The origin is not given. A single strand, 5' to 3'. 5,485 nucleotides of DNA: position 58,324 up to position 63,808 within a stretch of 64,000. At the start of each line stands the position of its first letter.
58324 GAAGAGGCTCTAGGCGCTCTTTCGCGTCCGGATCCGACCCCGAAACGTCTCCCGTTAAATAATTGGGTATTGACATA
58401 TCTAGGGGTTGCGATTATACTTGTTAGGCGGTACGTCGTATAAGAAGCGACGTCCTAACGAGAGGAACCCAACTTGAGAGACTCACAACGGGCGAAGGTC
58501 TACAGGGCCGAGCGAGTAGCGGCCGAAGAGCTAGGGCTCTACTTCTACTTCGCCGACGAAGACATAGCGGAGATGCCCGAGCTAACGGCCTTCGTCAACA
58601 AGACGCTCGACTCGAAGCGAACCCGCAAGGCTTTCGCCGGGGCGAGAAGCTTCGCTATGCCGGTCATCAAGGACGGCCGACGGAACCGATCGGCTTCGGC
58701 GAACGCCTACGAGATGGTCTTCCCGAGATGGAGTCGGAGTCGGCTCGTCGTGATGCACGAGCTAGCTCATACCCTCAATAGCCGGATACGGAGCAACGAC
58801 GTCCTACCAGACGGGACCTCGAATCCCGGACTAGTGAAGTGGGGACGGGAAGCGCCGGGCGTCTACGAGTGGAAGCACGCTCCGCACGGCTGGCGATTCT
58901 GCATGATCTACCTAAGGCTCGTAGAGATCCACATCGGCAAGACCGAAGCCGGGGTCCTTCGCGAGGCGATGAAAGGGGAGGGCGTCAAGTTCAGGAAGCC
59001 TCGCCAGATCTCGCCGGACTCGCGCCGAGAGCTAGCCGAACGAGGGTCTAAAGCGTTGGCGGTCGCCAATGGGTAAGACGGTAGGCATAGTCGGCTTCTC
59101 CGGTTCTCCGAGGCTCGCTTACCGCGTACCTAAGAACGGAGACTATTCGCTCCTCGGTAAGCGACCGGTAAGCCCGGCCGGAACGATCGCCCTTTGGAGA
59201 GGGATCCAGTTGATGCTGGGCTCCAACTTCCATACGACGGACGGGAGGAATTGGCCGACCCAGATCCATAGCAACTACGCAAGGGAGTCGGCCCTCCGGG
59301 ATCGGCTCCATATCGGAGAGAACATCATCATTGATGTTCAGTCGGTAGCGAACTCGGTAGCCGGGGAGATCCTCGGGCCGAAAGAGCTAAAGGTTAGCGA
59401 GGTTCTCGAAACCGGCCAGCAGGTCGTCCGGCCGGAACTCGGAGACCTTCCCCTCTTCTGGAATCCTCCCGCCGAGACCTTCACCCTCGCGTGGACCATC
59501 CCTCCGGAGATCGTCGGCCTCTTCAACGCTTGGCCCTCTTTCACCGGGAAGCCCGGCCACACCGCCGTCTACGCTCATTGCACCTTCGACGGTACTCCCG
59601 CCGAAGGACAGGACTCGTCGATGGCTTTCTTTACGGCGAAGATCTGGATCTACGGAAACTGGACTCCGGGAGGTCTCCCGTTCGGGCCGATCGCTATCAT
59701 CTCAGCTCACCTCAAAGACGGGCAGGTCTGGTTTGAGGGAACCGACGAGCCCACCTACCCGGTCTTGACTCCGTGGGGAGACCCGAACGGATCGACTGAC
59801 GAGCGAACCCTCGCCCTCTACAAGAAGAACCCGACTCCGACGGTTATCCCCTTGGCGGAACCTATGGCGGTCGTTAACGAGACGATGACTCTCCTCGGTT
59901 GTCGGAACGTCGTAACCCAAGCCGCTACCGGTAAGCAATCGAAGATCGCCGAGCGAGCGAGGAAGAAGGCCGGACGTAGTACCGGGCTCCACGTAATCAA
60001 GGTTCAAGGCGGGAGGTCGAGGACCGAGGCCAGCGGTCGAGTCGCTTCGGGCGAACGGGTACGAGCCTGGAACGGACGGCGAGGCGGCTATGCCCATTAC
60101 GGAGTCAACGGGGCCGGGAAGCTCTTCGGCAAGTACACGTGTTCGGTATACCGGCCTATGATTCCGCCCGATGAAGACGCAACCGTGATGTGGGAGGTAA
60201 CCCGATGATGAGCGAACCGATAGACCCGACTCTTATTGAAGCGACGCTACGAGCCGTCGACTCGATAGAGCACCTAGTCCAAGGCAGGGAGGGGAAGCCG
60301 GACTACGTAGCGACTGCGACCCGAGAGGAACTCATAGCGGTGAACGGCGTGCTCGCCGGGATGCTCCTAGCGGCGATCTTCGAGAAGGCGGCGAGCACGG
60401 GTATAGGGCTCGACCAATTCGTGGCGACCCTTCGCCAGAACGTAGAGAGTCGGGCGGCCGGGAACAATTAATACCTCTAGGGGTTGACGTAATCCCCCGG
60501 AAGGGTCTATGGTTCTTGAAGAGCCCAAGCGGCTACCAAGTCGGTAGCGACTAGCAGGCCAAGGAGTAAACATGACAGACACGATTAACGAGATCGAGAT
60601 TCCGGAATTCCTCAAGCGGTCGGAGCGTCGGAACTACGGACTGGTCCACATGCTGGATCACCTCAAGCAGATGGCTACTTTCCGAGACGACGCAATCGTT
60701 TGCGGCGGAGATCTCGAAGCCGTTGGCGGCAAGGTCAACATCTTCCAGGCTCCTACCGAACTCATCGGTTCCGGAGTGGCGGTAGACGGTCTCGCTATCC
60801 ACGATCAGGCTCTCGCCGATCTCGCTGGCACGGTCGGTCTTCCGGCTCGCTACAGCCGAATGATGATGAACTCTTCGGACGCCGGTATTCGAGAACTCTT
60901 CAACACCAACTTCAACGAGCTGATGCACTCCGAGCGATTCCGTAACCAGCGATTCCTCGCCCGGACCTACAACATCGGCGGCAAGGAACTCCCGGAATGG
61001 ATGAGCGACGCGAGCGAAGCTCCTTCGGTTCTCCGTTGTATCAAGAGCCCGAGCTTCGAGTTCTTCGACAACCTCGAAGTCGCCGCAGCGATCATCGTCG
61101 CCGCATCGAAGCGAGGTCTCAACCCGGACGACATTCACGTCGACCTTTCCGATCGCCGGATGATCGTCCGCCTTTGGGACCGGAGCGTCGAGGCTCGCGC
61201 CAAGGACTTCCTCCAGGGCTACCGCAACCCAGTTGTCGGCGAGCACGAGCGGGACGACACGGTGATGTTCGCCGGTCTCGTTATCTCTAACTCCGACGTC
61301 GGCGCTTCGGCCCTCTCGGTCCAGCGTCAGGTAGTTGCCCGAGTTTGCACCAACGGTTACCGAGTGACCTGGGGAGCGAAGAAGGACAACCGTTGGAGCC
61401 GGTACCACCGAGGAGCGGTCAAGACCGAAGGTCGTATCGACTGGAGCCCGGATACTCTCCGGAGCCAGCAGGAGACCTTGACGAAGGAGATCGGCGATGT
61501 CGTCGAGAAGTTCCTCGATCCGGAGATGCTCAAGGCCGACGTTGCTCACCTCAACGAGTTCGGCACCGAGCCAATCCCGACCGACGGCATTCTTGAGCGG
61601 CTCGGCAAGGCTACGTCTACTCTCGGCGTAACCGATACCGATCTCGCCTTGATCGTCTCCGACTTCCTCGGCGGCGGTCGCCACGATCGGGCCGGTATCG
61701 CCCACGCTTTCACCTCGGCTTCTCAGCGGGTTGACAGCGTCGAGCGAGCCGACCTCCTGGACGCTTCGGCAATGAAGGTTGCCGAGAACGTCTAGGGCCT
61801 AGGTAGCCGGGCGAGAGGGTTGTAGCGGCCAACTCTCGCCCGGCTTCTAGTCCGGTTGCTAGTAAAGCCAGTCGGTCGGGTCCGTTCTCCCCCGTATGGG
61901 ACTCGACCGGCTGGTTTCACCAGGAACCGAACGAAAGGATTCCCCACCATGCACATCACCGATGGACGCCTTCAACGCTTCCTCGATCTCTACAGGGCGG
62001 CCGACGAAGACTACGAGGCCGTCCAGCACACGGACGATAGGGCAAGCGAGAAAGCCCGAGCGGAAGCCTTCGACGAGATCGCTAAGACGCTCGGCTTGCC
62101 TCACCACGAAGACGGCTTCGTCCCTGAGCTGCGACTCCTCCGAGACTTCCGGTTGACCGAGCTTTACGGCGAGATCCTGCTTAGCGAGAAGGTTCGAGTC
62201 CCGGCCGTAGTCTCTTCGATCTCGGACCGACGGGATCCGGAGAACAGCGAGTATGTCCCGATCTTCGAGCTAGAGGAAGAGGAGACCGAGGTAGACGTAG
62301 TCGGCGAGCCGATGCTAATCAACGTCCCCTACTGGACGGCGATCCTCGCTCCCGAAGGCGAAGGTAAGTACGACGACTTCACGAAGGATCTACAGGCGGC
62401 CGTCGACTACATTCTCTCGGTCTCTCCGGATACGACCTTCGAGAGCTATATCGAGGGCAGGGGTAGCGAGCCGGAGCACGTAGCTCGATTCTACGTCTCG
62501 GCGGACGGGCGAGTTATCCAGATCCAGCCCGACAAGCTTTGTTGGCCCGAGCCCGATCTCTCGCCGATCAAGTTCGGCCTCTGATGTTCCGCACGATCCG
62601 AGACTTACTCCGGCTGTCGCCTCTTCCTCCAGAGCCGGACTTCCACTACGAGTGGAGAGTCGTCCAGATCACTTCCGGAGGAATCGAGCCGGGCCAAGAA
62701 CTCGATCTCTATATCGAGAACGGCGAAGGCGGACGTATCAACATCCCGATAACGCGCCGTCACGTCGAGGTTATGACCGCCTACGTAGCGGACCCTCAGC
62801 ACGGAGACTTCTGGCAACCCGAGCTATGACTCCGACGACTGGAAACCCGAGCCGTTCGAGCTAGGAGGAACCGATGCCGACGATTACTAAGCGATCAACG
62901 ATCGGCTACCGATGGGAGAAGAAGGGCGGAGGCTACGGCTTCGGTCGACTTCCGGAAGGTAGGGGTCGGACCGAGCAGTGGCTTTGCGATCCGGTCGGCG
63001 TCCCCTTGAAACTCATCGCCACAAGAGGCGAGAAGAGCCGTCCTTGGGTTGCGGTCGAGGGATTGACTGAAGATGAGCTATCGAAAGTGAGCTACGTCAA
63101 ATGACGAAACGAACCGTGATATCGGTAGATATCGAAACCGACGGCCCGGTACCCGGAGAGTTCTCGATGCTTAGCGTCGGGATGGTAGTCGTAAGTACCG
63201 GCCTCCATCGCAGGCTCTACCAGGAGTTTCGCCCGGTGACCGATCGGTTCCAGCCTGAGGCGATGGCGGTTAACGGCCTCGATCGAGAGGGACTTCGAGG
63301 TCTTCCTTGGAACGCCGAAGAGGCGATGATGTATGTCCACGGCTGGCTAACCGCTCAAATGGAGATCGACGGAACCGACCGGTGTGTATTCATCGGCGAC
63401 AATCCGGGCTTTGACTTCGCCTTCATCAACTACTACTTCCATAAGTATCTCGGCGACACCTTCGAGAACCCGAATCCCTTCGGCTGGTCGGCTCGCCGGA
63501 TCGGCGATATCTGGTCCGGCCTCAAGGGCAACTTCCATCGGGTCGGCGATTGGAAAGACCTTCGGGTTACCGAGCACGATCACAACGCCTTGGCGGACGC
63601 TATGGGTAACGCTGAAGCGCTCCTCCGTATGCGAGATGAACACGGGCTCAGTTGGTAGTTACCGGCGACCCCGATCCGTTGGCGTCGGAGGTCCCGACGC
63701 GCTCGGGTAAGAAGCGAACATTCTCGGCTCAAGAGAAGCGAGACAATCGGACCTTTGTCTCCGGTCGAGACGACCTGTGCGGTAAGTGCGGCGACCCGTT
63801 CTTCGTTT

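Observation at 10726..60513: Family of at least 18 near-identical extended promoters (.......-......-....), most driving leaderless mRNAs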

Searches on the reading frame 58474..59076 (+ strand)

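Call 68: search_protein_families(library=pfam, max_evalue=1, proteins=[window:58474-59076:+])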
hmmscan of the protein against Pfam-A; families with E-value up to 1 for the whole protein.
window:58474-59076:+ (200 aa): 2 families
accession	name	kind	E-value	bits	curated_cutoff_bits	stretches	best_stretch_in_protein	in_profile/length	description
PF06167.18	Peptidase_M90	-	0.15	12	26.2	1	80-123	137-180/243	Glucose-regulated metallo-peptidase M90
PF13688.12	Reprolysin_5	-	0.23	12.1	27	1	76-104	131-156/196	Metallo-peptidase family M12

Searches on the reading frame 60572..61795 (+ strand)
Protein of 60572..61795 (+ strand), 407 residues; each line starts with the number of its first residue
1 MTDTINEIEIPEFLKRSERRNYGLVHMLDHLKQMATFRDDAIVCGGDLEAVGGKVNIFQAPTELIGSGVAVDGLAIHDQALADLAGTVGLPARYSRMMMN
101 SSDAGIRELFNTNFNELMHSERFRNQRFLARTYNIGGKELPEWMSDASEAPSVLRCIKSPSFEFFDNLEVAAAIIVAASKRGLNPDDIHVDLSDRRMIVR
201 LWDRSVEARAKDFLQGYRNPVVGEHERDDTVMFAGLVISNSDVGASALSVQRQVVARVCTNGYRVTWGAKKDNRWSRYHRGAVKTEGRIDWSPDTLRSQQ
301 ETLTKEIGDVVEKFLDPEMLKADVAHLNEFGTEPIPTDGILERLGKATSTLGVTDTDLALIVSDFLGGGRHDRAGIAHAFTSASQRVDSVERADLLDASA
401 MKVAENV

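Call 8: search_protein_families(library=phrogs, proteins=[window:60572-61795:+])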
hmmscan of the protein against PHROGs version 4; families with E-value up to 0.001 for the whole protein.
window:60572-61795:+ (407 aa): 1 family
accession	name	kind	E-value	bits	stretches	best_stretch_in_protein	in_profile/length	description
phrog_1362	-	unknown function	1.5e-37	130.7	1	75-406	75-385/391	-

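Call 9: search_protein_families(library=pfam, proteins=[window:60572-61795:+])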
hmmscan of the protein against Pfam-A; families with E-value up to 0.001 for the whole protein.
window:60572-61795:+ (407 aa): 0 families

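Call 52: search_dna_similar(query=window:60572-61795:+, collection=phages, mode=protein, max_rows=12, max_evalue=0.001)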
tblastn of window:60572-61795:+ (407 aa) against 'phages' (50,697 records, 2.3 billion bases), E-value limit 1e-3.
Records with a match: 241; places in all: 241; records where one place covers at least 80% of the query: 225.
Best place of each record, by identity: <60% 241.
By first word of the organism name: Mycobacterium 218; Gordonia 8; Arthrobacter 6; Bacteriophage 4; Bacillus 2; Pseudanabaena 1; Mycolicibacterium 1; Faecalibacterium 1.
By host as written in the record: Mycobacterium smegmatis mc2 155 161; Mycobacterium smegmatis mc#155 30; - 8; Mycobacterium sp. 7; Gordonia terrae 3612 5; Arthrobacter sp. ATCC 21022 5; Mycobacterium smegmatis mc2155 4; Mycobacterium smegmatius mc2 155 3; and 14 more.
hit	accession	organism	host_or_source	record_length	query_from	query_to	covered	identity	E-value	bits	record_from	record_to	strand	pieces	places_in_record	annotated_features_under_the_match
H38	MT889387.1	Arthrobacter phage DanielleIgnace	Arthrobacter sp. 68b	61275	12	402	96%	27.7%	1e-28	124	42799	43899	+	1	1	66: hypothetical protein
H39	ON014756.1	Pseudanabaena phage Pam4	Pseudanabaena sp.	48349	20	403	94%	28.2%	3e-26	117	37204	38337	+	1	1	hypothetical protein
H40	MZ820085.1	Mycobacterium phage ScoobyDoobyDoo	Mycobacterium smegmatis mc2 155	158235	20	404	95%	27.5%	8e-21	100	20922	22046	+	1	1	59: hypothetical protein | 60: HNH endonuclease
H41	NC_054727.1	Mycobacterium phage Phrappuccino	Mycobacterium smegmatis mc#155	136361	14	404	96%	26.2%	2e-26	117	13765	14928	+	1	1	27: hypothetical protein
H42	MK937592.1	Mycobacterium phage Phrappuccino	Mycobacterium smegmatis mc#155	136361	14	404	96%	26.2%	2e-26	117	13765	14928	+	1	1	27: hypothetical protein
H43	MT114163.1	Mycobacterium phage Settecandela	Mycobacterium smegmatis mc#155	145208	14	404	96%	26.2%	2e-26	117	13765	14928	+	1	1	27: hypothetical protein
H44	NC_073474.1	Gordonia phage VanLee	Gordonia rubripertincta NRRL B-16540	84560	20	399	93%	26.8%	1e-32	136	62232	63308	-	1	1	121: hypothetical protein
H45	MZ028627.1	Gordonia phage VanLee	Gordonia rubripertincta NRRL B-16540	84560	20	399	93%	26.8%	1e-32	136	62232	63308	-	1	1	121: hypothetical protein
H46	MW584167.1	Mycobacterium phage prophiGD43A-5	Mycobacterium abscessus GD43A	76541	3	404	99%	25.3%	3e-26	117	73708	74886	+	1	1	115: hypothetical protein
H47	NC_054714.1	Mycobacterium phage Phabba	Mycobacterium smegmatis mc2 155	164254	6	393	95%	25.6%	1e-20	100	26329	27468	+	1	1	hypothetical protein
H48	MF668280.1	Mycobacterium phage Phabba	Mycobacterium smegmatis mc2 155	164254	6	393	95%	25.6%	1e-20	100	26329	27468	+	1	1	hypothetical protein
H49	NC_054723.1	Gordonia phage Pupper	Gordonia terrae 3612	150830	43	393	86%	28.0%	2e-25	114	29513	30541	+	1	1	78: hypothetical protein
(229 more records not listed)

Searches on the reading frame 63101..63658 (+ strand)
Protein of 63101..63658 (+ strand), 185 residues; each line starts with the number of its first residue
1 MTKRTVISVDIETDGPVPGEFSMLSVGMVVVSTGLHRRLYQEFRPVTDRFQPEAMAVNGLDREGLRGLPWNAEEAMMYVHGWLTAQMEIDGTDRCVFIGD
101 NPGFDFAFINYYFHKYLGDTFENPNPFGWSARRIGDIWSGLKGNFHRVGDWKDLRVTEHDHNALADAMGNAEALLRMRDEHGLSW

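Call 39: find_encoding_contigs(protein=window:63101-63658:+, flank=10000, max_places=1)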
Protein window:63101-63658:+ (185 aa): 9 contigs read that carry it; 1 place shown.
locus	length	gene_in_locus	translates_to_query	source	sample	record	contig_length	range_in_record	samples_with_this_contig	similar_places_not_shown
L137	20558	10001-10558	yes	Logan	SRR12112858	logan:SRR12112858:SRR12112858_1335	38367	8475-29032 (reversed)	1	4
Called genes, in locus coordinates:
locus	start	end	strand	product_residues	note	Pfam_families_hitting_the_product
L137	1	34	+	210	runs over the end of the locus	-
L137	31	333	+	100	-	-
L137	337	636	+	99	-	-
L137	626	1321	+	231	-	-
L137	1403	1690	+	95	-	-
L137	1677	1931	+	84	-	-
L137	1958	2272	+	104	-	-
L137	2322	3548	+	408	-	-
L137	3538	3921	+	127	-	-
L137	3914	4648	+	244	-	PF01510:Amidase_2 (faint)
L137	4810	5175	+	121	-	-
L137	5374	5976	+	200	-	-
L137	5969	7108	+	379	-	-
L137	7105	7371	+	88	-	-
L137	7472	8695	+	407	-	-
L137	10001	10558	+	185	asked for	-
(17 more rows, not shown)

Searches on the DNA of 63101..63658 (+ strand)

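Call 46: search_rna_families(source=L137, start=10500, end=20558, threshold=evalue, max_evalue=0.1)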
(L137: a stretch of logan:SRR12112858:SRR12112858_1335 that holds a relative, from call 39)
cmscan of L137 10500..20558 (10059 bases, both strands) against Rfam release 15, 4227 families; matches with E-value up to 0.1: 4.
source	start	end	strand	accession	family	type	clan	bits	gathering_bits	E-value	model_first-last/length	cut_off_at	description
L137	14504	14576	+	RF02553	YrlA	Gene; sRNA;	-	32.2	69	0.00067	23-88/114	no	Y RNA-like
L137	14280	14351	+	RF01656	ceN72-3_ceN74-2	Gene; sRNA;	-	28.9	38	0.013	1-130/130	no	Nematode sRNA ceN72-3_ceN74-2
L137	14375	14461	+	RF01656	ceN72-3_ceN74-2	Gene; sRNA;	-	27.4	38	0.033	1-130/130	no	Nematode sRNA ceN72-3_ceN74-2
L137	14192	14264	+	RF01656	ceN72-3_ceN74-2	Gene; sRNA;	-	25.6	38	0.098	1-130/130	no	Nematode sRNA ceN72-3_ceN74-2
